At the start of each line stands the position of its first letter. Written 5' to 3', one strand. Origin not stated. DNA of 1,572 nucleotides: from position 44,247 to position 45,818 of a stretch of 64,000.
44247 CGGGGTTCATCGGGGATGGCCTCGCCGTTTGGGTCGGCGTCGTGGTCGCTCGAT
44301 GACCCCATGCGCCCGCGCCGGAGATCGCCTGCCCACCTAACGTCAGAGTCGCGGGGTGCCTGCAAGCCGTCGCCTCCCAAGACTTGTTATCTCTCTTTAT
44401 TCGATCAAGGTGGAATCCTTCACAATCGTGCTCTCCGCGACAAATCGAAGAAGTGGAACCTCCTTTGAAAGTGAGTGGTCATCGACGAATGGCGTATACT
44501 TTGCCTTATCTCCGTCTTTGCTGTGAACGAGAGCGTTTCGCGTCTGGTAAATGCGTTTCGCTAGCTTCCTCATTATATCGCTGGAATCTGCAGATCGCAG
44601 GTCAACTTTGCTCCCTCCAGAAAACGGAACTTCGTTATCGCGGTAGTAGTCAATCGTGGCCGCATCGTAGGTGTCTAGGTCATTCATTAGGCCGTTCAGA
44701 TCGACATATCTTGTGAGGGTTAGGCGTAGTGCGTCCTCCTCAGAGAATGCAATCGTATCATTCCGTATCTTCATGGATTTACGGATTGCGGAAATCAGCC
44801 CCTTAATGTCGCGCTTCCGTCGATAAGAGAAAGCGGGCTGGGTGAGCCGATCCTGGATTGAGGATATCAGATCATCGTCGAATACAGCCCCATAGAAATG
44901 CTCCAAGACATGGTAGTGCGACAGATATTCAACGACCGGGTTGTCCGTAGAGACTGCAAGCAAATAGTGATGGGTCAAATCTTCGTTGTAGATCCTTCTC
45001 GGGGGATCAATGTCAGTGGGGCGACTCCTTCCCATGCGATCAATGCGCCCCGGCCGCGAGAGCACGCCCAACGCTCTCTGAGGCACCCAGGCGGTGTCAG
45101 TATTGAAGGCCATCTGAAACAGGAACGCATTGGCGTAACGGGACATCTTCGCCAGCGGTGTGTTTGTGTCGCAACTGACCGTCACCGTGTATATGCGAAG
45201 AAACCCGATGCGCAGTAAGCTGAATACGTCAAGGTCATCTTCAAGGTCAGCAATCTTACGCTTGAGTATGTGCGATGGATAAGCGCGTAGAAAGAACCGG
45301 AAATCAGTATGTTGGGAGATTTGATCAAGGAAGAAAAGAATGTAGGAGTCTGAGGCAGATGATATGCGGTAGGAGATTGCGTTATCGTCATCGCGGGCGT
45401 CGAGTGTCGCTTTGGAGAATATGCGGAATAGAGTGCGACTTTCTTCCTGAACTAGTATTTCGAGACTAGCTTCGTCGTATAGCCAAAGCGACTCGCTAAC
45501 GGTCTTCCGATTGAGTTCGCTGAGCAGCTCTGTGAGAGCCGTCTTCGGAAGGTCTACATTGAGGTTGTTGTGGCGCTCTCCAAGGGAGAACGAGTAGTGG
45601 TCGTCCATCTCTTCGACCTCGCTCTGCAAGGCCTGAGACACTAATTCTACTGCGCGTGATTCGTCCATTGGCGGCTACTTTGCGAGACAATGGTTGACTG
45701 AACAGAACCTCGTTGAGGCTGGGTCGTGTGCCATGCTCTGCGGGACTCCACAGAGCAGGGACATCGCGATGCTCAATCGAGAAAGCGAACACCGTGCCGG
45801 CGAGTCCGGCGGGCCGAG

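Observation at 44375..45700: Single-gene low-GC islet encoding a protein with a C-terminal HEPN-like RNxxxH motif (candidate defense/abortive-infection gene)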

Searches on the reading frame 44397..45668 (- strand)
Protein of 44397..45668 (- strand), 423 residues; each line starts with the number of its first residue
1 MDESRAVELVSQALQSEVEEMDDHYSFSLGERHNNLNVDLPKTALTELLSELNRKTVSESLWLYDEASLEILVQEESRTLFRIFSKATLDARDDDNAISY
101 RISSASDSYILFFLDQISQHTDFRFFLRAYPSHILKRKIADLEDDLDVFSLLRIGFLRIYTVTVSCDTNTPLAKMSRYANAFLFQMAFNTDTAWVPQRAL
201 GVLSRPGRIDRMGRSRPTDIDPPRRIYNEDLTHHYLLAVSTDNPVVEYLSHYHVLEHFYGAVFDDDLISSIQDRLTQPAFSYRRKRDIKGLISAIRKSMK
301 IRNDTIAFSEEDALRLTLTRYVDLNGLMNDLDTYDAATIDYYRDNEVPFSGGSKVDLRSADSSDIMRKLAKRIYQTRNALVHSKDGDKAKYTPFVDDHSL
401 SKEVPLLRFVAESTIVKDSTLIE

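Call 3: search_protein_families(library=pfam, proteins=[window:44397-45668:-], max_evalue=1)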
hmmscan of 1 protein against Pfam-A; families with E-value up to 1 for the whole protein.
window:44397-45668:- (423 aa): 3 families
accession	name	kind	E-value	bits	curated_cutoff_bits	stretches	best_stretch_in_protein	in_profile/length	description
PF17419.7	MauJ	-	0.0076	17.5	28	0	235-275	5-43/116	Methylamine utilization protein MauJ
PF18739.6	HEPN_Apea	-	0.088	13.7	24.4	1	367-392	81-106/136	Apea-like HEPN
PF20227.3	DUF6586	-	0.2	12.4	27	1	4-77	37-108/153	Family of unknown function (DUF6586)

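Call 4: search_protein_families(library=padloc, proteins=[window:44397-45668:-], max_evalue=1)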
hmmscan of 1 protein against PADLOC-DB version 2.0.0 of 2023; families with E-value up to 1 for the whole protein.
window:44397-45668:- (423 aa): 2 families
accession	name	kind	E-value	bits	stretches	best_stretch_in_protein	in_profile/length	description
PDLC03836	DzbB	-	1.8e-09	35.6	1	226-386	184-309/341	-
PDLC01680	Cas13-ApeA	-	0.0037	15.2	1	365-417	122-171/175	Cas13-ApeA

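Call 5: search_protein_families(library=ncbifam, proteins=[window:44397-45668:-], max_evalue=1)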
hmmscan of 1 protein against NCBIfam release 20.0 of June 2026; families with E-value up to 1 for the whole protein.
window:44397-45668:- (423 aa): 0 families

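Call 6: find_homologous_proteins(query=window:44397-45668:-)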
Query window:44397-45668:- (423 aa): 213 proteins with E <= 0.001 among 5847 candidates; the best 120 are listed.
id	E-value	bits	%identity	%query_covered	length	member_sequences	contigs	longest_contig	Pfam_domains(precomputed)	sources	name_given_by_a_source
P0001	8.4e-262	886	100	95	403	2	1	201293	-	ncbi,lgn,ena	-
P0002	2.5e-165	569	63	100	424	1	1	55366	-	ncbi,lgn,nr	ncbi:MAG: hypothetical protein EA380_05785 [Phycisphaeraceae bacterium]|nr:MAG: hypothetical protein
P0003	4.5e-163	561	60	100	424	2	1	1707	-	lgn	-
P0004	7.1e-163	561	60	100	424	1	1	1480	-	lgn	-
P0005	3.8e-162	558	60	100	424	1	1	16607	-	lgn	-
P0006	6.0e-162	558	62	100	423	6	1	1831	-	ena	-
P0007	8.0e-160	551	60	100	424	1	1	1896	-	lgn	-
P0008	4.9e-159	548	59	100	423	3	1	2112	-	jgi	-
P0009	4.0e-157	542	60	100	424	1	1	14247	-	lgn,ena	-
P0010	2.1e-156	539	59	100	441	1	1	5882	-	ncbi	-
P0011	3.4e-156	539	60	100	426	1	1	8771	-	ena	-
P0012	9.4e-156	537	58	100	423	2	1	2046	-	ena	-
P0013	2.3e-155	536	58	100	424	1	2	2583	-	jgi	jgi:hypothetical protein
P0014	4.0e-153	529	57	100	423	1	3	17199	-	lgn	-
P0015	9.3e-152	524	59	100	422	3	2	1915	PF17419.8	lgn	-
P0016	5.7e-151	522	57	100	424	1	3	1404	PF17419.8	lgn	-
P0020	6.0e-146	505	55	100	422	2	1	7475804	-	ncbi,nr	ncbi:hypothetical protein [Rosistilla ulvae]|nr:hypothetical protein [Rosistilla ulvae]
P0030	1.1e-115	405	56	81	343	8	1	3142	PF17419.8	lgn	-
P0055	2.3e-106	375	43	100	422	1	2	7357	PF17419.8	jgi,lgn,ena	-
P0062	1.1e-105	372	67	59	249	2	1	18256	PF17419.8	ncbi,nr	ncbi:MAG: hypothetical protein DCF22_13075 [Leptolyngbya sp.]|nr:MAG: hypothetical protein DCF22_130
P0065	1.3e-105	372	48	88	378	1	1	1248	PF17419.8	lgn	-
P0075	2.1e-104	368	43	100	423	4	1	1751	PF17419.8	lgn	-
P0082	1.7e-103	365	43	100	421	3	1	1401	PF17419.8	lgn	-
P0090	2.8e-101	358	44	100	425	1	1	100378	PF17419.8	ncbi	-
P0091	4.6e-101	357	41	100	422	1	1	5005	PF17419.8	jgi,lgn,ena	-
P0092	6.0e-101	357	42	98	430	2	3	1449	PF17419.8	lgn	-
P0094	1.6e-100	355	42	100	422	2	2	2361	PF17419.8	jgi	-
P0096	2.1e-100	355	42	99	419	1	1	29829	PF17419.8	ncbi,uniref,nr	ncbi:hypothetical protein [Pseudomonas sp. MN1F]|uniref:hypothetical protein n=1 Tax=Pseudomonas sp.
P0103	2.0e-99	352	43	98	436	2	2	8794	PF17419.8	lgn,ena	-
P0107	1.1e-98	349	52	75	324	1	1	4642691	PF17419.8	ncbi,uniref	ncbi:MAG: hypothetical protein WGN25_08565 [Candidatus Electrothrix sp. GW3-4]|uniref:hypothetical p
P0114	6.9e-98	347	45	94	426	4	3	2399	PF17419.8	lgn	-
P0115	8.8e-98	346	43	93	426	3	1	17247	PF17419.8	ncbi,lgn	-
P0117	1.0e-97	346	42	99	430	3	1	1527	PF17419.8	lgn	-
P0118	1.3e-97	346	41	99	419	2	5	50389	PF17419.8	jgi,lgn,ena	jgi:hypothetical protein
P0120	2.7e-97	345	45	93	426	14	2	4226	PF17419.8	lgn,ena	-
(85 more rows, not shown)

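Call 9: find_encoding_contigs(protein=P0002, flank=8000, max_places=3)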
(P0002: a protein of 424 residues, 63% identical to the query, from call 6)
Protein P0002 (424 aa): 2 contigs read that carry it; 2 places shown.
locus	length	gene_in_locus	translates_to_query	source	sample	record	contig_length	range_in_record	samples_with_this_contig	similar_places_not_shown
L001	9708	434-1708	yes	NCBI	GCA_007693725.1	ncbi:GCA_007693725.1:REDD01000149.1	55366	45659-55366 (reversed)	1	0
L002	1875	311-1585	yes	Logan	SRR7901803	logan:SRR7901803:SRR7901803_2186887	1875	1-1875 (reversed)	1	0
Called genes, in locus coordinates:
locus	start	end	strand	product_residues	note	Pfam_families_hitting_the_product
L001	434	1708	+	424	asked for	-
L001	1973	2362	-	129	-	-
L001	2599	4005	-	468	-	PF02403:Seryl_tRNA_N, PF00587:tRNA-synt_2b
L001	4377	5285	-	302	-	PF01513:NAD_kinase, PF20143:NAD_kinase_C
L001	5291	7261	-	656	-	PF13292:DXP_synthase_N, PF00456:Transketolase_N (weak), PF02779:Transket_pyr, PF02780:Transketolase_C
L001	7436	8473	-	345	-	PF00348:polyprenyl_synt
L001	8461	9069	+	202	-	PF01618:MotA_ExbB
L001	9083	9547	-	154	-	PF00359:PTS_EIIA_2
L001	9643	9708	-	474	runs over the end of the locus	PF01029:NusB, PF01189:Methyltr_RsmB-F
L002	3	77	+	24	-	?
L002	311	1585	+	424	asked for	-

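Call 10: find_encoding_contigs(protein=P0020, flank=8000, max_places=3)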
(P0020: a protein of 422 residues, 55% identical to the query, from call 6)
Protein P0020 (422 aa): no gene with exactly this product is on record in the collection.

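Call 11: find_encoding_contigs(protein=P0096, flank=8000, max_places=3)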
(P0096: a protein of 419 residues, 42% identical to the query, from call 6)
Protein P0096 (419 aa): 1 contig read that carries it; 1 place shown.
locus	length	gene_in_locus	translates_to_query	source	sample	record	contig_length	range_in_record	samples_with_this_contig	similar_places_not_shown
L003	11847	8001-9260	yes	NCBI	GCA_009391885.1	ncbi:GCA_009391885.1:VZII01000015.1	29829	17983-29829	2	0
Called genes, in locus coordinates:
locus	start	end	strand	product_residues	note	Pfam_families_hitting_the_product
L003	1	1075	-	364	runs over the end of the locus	PF00296:Bac_luciferase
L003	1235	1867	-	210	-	-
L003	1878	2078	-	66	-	-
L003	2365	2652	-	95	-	PF11275:DUF3077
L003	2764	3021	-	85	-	-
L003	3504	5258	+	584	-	PF00884:Sulfatase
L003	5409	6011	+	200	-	PF01569:PAP2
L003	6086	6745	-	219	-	-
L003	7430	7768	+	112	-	-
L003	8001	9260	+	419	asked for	PF17419:MauJ (faint)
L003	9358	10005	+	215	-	-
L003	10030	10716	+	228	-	-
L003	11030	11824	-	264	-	PF02086:MethyltransfD12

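Call 14: search_solved_structures(query=A1, max_evalue=10, show_alignments=2)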
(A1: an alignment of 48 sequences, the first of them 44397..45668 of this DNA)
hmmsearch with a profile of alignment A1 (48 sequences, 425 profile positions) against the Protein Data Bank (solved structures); distinct sequences matched with E-value up to 10: 2.
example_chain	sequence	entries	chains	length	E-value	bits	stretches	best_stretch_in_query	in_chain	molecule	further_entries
5k34_A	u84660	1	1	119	0.25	13.6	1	250-300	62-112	Ankyrin-repeat protein B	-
5k35_A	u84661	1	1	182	0.6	12.3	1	251-299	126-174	Ankyrin-repeat protein B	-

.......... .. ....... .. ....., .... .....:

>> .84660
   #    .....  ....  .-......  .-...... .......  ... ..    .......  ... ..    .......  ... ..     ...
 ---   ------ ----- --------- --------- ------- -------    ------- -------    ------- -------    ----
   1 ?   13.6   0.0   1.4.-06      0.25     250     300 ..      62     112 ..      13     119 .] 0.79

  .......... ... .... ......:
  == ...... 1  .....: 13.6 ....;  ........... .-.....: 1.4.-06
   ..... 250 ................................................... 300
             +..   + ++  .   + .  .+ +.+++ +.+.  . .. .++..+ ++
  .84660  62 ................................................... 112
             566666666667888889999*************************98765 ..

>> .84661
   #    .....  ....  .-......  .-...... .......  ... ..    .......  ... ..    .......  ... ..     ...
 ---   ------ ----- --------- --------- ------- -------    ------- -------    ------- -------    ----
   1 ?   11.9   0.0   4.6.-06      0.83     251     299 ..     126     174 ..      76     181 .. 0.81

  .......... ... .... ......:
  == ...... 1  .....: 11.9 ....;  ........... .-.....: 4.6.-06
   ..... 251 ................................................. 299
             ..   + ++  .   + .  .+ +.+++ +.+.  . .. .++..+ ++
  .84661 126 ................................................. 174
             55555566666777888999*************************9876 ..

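Call 20: find_related_loci(query=A1, collection=genome_contigs, flank=10000)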
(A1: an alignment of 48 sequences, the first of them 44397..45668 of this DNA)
Query A1 (423 aa) in genome_contigs; peptide patterns used: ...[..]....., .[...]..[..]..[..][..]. (x = any residue, [..] = any of these).
99 stretches matched a pattern; 86 encode a relative of the query (tblastn E <= 1e-3); the best 80 are kept; 80 distinct loci.
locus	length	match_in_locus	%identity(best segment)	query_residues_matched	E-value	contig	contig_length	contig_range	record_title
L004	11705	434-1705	63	1-423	5e-177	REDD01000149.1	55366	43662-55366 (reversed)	MAG: Phycisphaeraceae bacterium isolate DLM2.Bin81 NODE_479_length_55366_cov_50.5028, whole genome shotgun sequence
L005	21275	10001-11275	58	1-423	5e-148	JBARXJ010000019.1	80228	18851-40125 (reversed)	MAG: Microcoleaceae cyanobacterium isolate MFD12174_ilm_asm_bin3 k127_39421, whole genome shotgun sequence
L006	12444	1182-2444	50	1-422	1e-137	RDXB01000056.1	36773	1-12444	MAG: Oscillatoriales cyanobacterium isolate PH2015_14S_56_116 PH2015_14S_scaffold_75, whole genome shotgun sequence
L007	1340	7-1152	48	40-421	2e-124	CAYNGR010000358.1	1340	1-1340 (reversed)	MAG TPA_asm: uncultured Cyanobium sp. isolate SRP193358_co1_389 genome assembly, contig: NODE_324109_length_1340_cov_21.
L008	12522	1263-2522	42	2-421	1e-112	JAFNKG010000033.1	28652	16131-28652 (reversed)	MAG: Methanophagales archaeon isolate CR_Bin_179 NODE_46_length_28652_cov_33.300822, whole genome shotgun sequence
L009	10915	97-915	65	151-423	6e-110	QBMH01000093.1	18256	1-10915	MAG: Leptolyngbya sp. isolate ULC077bin1 scaffold93_size18256, whole genome shotgun sequence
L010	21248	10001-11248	44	10-422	8e-109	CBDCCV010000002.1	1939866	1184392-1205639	MAG: Salinibacteraceae bacterium isolate b968208b-6219-49ae-8a0c-c223e802f5bf genome assembly, contig: contig_2, whole g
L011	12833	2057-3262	44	17-420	3e-106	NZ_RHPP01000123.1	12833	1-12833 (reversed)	Stenotrophomonas sp. 278 NODE_123_length_12833_cov_34.6131, whole genome shotgun sequence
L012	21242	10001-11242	44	7-421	2e-105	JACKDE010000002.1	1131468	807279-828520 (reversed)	MAG: Deferribacteres bacterium isolate HK-STAS-KSB1-1 HK-STAS-KSB1-1_2, whole genome shotgun sequence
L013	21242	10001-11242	41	10-423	2e-103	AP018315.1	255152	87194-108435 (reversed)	Sphaerospermopsis kisseleviana NIES-73 plasmid plasmid1 DNA, complete genome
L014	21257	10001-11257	42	1-419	3e-102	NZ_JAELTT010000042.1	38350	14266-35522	Dyella sp. ASV21 NODE_42_length_38350_cov_10.715616, whole genome shotgun sequence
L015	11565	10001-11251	42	7-422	4e-101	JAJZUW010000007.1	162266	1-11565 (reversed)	MAG: Proteobacteria bacterium isolate SKS4.bin59 NODE_123_length_162266_cov_26.812821, whole genome shotgun sequence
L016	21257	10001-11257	42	5-419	2e-100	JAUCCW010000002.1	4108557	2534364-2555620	MAG: Thauera sp. isolate R32x_68d_np_Bin2.3 contig_33, whole genome shotgun sequence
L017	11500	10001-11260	44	1-421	2e-100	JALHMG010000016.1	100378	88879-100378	MAG: Lysobacterales bacterium isolate Bin_30_3_3 c_000000001302, whole genome shotgun sequence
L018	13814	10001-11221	43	7-421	4e-100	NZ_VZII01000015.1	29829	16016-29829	Pseudomonas sp. MN1F NODE_18_length_29747_cov_196.454224, whole genome shotgun sequence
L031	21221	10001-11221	36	8-420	2e-78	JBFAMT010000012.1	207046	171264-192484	Actinosynnema sp. NPDC049800 NPDC049800_25_G8.ctg-0012, whole genome shotgun sequence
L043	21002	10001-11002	35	95-422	2e-58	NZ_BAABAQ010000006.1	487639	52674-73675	Streptosporangium oxazolinicum strain JCM 17388 sequence06, whole genome shotgun sequence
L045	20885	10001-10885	34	131-420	2e-57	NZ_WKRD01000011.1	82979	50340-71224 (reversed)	Lachnospira eligens strain BIOML-A1 scaffold11_size82979, whole genome shotgun sequence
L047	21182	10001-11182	30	22-420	6e-57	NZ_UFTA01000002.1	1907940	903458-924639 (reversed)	Anaerococcus octavius strain NCTC9810, whole genome shotgun sequence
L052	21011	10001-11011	34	82-420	2e-55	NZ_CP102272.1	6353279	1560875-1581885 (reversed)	[Clostridium] asparagiforme DSM 15981 chromosome, complete genome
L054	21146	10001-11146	29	22-408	5e-54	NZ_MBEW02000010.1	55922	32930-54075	Criibacterium bergeronii strain CCRI-22567 CCRI-22567_NODE_10_length_55922_cov_226.815, whole genome shotgun sequence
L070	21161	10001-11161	30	43-422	5e-41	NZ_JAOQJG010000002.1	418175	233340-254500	Anaerostipes amylophilus strain H1_26 .13414_6_14.2, whole genome shotgun sequence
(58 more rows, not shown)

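Call 22: search_protein_families(library=pfam, proteins=[L010:8708-9832:-, L014:8277-9320:+, L031:8426-8896:+, L045:14130-15875:+, L054:7045-8262:+, L052:11107-12648:-, L043:11304-12845:-, L047:12748-14505:+, L031:6998-8413:+, L047:11380-11736:-], max_evalue=0.001)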
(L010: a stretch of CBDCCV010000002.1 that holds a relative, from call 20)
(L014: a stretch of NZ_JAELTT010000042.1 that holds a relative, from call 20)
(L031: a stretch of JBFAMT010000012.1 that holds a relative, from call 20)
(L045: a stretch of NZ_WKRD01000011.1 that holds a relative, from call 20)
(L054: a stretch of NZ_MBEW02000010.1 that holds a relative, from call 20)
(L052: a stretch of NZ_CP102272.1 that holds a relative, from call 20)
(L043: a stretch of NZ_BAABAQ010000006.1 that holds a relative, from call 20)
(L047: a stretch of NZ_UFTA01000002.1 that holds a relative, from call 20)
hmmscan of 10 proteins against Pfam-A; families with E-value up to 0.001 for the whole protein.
L010:8708-9832:- (374 aa): 2 families
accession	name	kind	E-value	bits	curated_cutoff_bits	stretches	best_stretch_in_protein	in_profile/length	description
PF00589.27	Phage_integrase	-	3.8e-36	124.9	27.1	1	161-360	2-168/172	Phage integrase family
PF13495.12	Phage_int_SAM_4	-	2.7e-23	82.6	27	1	58-144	3-84/85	Phage integrase, N-terminal SAM-like domain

L014:8277-9320:+ (347 aa): 2 families
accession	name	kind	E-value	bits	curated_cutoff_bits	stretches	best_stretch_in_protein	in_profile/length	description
PF00589.27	Phage_integrase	-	1.3e-32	113.4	27.1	1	167-334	2-170/172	Phage integrase family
PF24624.1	Int_N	-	0.00038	21.6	27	0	75-157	19-98/100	Phage integrase, N-terminal domain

L031:8426-8896:+ (156 aa): 1 family
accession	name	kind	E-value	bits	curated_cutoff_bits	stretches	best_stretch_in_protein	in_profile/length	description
PF00293.34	NUDIX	-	1.2e-19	71.1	21.1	1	19-135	3-123/134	NUDIX domain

L045:14130-15875:+ (581 aa): 5 families
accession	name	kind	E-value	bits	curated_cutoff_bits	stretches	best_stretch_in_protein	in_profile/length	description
PF13175.12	AAA_15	-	1.6e-29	104.1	32.1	1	1-373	1-374/374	AAA ATPase domain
PF13304.12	AAA_21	-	5.5e-13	50.1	27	2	189-374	166-304/304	AAA domain, putative AbiEii toxin, Type IV TA system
PF02463.25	SMC_N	-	1.1e-06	28.7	40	1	5-379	4-208/220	RecF/RecN/SMC N terminal domain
PF11398.14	DUF2813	-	1.9e-06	27.9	21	0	1-57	1-57/372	Protein of unknown function (DUF2813)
PF20469.4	OLD-like_TOPRIM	-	0.00017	22.5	23.2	1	416-465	1-56/67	Overcoming lysogenization defect protein-like, TOPRIM domain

L054:7045-8262:+ (405 aa): 1 family
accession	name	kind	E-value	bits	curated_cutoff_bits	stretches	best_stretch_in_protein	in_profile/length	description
PF01554.23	MatE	-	2.6e-29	102.4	24.9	2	208-350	11-152/161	MatE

L052:11107-12648:- (513 aa): 6 families
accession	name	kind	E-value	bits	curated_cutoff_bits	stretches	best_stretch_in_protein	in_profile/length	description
PF00117.34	GATase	-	2.5e-42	145.1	22.8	1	8-188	2-189/190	Glutamine amidotransferase class-I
PF00958.27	GMP_synt_C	-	2e-40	137.2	27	1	421-512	1-92/92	GMP synthase C terminal domain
PF07722.19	Peptidase_C26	-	2.5e-09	37.7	20.5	1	72-171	102-219/219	Peptidase C26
PF02540.23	NAD_synthase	-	4.8e-06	26.3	21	1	206-242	9-45/242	NAD synthase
PF03054.22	tRNA_Me_trans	-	2e-05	24.8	20.6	1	217-249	2-33/202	tRNA methyl transferase HUP domain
PF02568.20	ThiI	-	0.00017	21.7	20.5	1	215-316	3-107/197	Thiamine biosynthesis protein (ThiI)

L043:11304-12845:- (513 aa): 1 family
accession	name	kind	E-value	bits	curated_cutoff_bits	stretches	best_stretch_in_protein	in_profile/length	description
PF02661.23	Fic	-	4.9e-15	56.6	24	1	241-346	2-93/93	Fic/DOC family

L047:12748-14505:+ (585 aa): 3 families
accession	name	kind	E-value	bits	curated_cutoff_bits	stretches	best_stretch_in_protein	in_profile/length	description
PF00005.33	ABC_tran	-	1.8e-31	110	25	1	357-506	1-137/137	ABC transporter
PF00664.28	ABC_membrane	-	4.7e-19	69.6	28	1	32-296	8-272/274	ABC transporter transmembrane region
PF02463.25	SMC_N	-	1.5e-06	28.2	40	1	396-548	135-211/220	RecF/RecN/SMC N terminal domain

L031:6998-8413:+ (471 aa): 1 family
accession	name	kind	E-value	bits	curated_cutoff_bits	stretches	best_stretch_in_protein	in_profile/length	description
PF19319.4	DUF5919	-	5.7e-08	33.2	23.5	1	346-468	18-159/161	Domain of unknown function (DUF5919)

L047:11380-11736:- (118 aa): 4 families
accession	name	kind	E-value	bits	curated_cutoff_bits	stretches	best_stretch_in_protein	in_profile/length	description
PF21983.2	NikA-like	-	9.2e-12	45.4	27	1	6-75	3-71/72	Mobilization protein NikA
PF19514.5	MobC_2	-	6.6e-06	26.3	27.5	1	6-114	20-134/140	MobC-like protein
PF05713.17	MobC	-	0.00026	21.8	23.2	1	66-103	8-44/45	Bacterial mobilisation protein (MobC)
PF19807.5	DUF6290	-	0.00036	21.1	27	1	10-45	4-38/72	Family of unknown function (DUF6290)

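Call 23: predict_structure(alignment_id=A1)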
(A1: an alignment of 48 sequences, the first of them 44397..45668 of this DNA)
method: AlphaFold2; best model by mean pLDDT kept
length: 423 residues; sequences in the alignment: 48
mean_pLDDT: 82.8   pTM: 0.75
mean pLDDT of the five models: 82.8, 81.5, 81.0, 80.4, 79.5
residues with pLDDT >= 90: 161; 70-90: 202; 50-70: 44; < 50: 16
segments of 3 or more residues with pLDDT < 50: 205-213, 304-307
pLDDT, mean of each block of 10 residues (from residue 1): 95 91 91 81 95 91 95 72 61 90 93 91 74 75 80 84 95 93 86 80 48 56 82 84 84 87 77 84 86 76 56 88 91 85 91 91 92 91 60 81 90 89 75
secondary structure, 60 per line:
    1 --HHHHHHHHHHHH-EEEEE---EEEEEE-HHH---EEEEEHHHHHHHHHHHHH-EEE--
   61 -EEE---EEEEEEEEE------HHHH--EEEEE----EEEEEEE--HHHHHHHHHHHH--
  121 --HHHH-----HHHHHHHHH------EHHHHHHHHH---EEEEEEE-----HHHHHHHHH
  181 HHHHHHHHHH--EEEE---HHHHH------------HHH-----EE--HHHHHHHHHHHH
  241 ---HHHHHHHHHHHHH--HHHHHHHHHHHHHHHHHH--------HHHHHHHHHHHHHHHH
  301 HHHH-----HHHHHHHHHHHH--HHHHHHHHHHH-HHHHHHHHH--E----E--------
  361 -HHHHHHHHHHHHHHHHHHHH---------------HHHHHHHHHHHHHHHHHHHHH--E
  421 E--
elements in order: H3-14 E16-20 E24-29 E37-41 H42-54 E56-58 E62-64 E68-76 H83-86 E89-93 E98-104 H107-118 H123-126 H132-140 H148-156 E160-166 H172-190 E193-196 H200-204 H229-240 H244-256 H259-276 H285-304 H310-321 H324-334 H336-344 H362-381 H397-417
